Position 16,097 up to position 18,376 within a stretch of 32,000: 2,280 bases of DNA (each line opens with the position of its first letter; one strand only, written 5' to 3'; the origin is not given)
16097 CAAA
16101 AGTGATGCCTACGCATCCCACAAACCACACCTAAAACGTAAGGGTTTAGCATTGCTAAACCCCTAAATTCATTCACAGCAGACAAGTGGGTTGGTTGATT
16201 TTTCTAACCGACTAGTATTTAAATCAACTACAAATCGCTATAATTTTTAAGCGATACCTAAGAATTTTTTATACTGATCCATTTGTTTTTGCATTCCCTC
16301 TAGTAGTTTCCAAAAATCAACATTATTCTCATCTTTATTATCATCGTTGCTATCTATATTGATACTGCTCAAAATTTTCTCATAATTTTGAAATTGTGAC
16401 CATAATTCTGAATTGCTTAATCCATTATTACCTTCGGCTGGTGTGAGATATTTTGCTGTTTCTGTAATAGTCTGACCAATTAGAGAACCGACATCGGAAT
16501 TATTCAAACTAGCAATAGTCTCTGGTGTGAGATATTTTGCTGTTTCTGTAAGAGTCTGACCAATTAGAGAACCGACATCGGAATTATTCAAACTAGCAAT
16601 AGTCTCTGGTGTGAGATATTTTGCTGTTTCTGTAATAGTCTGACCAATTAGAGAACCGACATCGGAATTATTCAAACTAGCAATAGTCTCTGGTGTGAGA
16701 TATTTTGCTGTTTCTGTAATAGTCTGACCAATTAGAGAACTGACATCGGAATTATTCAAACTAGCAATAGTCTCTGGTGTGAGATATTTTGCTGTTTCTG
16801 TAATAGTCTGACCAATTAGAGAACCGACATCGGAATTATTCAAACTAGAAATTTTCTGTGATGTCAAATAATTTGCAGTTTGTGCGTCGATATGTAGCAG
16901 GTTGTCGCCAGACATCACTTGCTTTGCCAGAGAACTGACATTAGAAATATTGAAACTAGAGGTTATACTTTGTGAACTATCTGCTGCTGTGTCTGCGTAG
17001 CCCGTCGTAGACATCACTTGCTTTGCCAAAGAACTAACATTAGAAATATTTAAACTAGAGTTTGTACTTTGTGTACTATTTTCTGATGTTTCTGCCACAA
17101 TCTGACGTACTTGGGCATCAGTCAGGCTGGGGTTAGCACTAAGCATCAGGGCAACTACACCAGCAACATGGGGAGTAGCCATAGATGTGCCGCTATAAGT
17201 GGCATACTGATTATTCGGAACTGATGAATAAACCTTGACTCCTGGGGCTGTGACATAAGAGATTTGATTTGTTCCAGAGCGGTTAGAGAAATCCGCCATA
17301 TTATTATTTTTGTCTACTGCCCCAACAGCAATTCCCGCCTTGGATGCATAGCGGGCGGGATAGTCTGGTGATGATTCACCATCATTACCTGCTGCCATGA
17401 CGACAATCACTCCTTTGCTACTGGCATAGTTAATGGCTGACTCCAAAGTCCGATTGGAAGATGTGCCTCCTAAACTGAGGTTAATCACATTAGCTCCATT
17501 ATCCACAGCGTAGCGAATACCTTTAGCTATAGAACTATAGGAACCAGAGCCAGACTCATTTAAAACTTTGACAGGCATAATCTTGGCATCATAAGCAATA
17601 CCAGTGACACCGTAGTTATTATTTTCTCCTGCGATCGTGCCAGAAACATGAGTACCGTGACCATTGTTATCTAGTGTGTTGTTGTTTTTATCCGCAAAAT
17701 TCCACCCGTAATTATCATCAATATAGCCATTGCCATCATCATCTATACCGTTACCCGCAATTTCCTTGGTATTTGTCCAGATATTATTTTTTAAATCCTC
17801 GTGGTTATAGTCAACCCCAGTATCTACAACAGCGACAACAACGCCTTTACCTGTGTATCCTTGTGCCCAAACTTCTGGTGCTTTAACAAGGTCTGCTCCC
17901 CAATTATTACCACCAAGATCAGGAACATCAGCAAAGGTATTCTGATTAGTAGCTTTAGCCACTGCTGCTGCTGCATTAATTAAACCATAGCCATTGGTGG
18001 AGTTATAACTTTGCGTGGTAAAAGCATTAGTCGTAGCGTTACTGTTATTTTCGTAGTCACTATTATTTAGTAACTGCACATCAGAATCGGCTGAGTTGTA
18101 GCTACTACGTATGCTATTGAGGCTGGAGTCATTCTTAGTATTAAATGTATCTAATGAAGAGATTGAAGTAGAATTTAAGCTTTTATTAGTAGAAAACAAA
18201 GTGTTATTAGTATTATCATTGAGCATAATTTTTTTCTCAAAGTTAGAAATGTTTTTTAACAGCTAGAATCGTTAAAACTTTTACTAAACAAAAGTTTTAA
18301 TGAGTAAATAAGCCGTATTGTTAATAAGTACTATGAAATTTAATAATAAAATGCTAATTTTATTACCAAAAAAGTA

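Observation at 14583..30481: Export locus: PPIase + degenerate-sensor ABC exporter + HlyD flanking two leaderless, repeat-decorated subtilases as likely cargo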

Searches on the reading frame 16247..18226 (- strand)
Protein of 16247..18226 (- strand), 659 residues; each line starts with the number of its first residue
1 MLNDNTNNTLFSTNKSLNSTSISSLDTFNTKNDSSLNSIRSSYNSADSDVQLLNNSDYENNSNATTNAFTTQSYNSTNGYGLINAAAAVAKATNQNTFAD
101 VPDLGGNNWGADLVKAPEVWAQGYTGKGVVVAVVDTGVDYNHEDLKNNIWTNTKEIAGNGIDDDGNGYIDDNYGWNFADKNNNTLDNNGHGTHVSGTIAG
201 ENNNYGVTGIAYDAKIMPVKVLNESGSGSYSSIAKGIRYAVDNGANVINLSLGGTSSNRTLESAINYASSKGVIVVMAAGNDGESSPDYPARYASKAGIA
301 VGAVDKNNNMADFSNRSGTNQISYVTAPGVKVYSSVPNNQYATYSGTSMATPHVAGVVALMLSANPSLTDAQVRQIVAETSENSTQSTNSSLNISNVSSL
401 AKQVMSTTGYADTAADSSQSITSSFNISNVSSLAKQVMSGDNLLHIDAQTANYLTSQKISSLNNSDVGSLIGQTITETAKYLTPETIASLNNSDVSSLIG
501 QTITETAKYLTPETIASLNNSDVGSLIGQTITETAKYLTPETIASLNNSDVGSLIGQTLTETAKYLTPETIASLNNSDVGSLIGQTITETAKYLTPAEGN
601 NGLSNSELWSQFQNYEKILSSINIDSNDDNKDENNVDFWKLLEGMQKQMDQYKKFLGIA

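Call 3: search_protein_families(library=pfam, proteins=[window:16247-18226:-], max_evalue=0.01)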
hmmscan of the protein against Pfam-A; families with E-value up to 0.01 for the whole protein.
window:16247-18226:- (659 aa): 3 families
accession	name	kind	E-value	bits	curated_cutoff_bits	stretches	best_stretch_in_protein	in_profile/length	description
PF00082.27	Peptidase_S8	-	1.9e-66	224.7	21.8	1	126-386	1-278/288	Subtilase family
PF18616.6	CdiI_3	-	1.5e-06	28.5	28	0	449-491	19-59/95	CDI immunity proteins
PF24997.1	PSF1_C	-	4.6e-05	23.4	27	0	534-562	23-51/54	PSF1 C-terminal domain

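Call 33: search_protein_families(library=ncbifam, proteins=[window:16247-18226:-], max_evalue=0.001)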
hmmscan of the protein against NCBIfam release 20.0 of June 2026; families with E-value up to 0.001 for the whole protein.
window:16247-18226:- (659 aa): 8 families
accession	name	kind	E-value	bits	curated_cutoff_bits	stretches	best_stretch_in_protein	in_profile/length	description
TIGR03921.1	T7SS_mycosin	equivalog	3.3e-54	184.3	278.75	1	115-400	2-285/353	type VII secretion-associated serine protease mycosin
NF033595.1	denti_PrtP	equivalog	5e-34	117.9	300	2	248-388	342-485/606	dentilisin complex serine proteinase subunit PrtP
TIGR03895.1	protease_PatA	subfamily_domain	1.9e-26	93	421.05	1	190-399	1-226/606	PatA/PatG family cyanobactin maturation protease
NF049966.1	QH_SP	equivalog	1.3e-24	86.8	165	1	179-381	31-211/219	subtilisin-like serine protease QhpE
NF051851.1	AtpSerPepEprS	equivalog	2.6e-22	78.7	1700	1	107-383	47-339/988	autotransporter serine peptidase EprS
NF040553.1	SGO_0316_fam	subfamily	4.5e-20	71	1400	2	112-282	271-464/1486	SGO_0316/SGO_0317 family LPXTG-anchored serine peptidase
NF040809.1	germ_prot_CspBA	exception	1.2e-12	46.4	1250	2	123-285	648-827/1099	bifunctional germination protease/germinant receptor pseudoprotease CspBA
NF040808.2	CspC_non_triad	exception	2.6e-07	29.5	675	1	124-295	93-290/556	bile acid germinant receptor pseudoprotease CspC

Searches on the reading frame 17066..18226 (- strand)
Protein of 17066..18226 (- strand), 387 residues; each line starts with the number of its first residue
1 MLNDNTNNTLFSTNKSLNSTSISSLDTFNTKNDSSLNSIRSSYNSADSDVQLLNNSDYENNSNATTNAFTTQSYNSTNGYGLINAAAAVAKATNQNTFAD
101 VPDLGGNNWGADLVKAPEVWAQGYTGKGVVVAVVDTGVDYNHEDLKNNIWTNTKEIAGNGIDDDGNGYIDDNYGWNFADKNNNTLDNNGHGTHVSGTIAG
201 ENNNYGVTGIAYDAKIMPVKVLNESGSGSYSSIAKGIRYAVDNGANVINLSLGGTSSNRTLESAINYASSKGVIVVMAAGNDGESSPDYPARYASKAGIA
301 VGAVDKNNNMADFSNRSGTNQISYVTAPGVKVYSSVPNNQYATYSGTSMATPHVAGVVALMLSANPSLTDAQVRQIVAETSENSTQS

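Call 35: find_homologous_proteins(query=window:17066-18226:-)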
Query seq(387 aa) (387 aa): 7998 proteins with E <= 0.001 among 8000 candidates; the best 120 are listed.
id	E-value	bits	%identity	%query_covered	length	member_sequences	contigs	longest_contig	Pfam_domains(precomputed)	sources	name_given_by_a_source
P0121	8.8e-240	813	99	100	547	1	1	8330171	PF00082.28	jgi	jgi:subtilisin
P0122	9.7e-232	786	96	100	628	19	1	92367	PF00082.28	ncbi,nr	ncbi:S8 family serine peptidase [Nostoc muscorum FACHB-395]|nr:S8 family serine peptidase [Desmonost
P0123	5.8e-229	777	95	100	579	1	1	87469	PF00082.28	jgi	jgi:subtilisin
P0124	1.6e-225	766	94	99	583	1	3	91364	PF00082.28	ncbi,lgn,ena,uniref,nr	ncbi:MAG: S8 family serine peptidase [Nostoc sp. NMS1]|uniref:S8 family peptidase n=1 Tax=unclassifi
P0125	3.2e-211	719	89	100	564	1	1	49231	PF00082.28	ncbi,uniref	ncbi:MAG: S8 family peptidase [Nostoc sp.]|uniref:S8 family peptidase n=1 Tax=Nostoc sp. TaxID=1180 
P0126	5.6e-211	718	88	100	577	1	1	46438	PF00082.28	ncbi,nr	ncbi:S8 family serine peptidase [Nostoc sp. CHAB 5834]|nr:S8 family serine peptidase [Nostoc sp. CHA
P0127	8.3e-210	714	90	95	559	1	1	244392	PF00082.28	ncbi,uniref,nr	ncbi:S8 family peptidase [Nostoc sp. UHCC 0252]|uniref:S8 family peptidase n=1 Tax=Nostoc sp. UHCC 0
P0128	8.4e-210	714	88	100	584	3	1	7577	PF00082.28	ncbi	-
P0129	8.6e-210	714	88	100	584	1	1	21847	PF00082.28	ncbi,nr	ncbi:S8 family serine peptidase [Nostoc sp. HG1]|nr:S8 family serine peptidase [Nostoc sp. HG1]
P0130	1.2e-209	714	88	100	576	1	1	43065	PF00082.28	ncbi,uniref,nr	ncbi:S8 family peptidase [Nostoc commune]|uniref:S8 family peptidase n=1 Tax=Nostoc commune TaxID=11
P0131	2.9e-208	709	87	100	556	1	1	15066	PF00082.28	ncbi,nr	ncbi:S8 family serine peptidase [Nostoc sp. CCCryo 231-06]|nr:S8 family serine peptidase [Nostoc sp.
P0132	4.2e-208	709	88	100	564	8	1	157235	PF00082.28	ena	-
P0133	5.4e-208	708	88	99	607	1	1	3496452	PF00082.28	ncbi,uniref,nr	ncbi:S8 family serine peptidase [Nostoc sp. KVJ3]|uniref:S8 family peptidase n=1 Tax=Nostoc sp. KVJ3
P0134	5.5e-208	708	88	100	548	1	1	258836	PF00082.28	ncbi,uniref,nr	ncbi:S8 family serine peptidase [Nostoc sp. XA010]|uniref:S8 family peptidase n=1 Tax=Nostoc sp. XA0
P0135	7.0e-208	708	88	100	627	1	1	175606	PF00082.28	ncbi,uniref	ncbi:MAG: S8 family peptidase [Nostoc sp.]|uniref:S8 family peptidase n=1 Tax=Nostoc sp. TaxID=1180 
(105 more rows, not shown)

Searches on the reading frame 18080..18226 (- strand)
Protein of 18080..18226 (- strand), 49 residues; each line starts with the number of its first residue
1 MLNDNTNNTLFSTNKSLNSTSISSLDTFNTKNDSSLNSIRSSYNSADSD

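Call 91: search_protein_representatives(protein=window:18080-18226:-)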
Query: 49 residues. Proteins with E-value up to 0.001 (for the whole library): 0; up to 1e-10: 0; up to 1e-30: 0. The best 0 are listed.
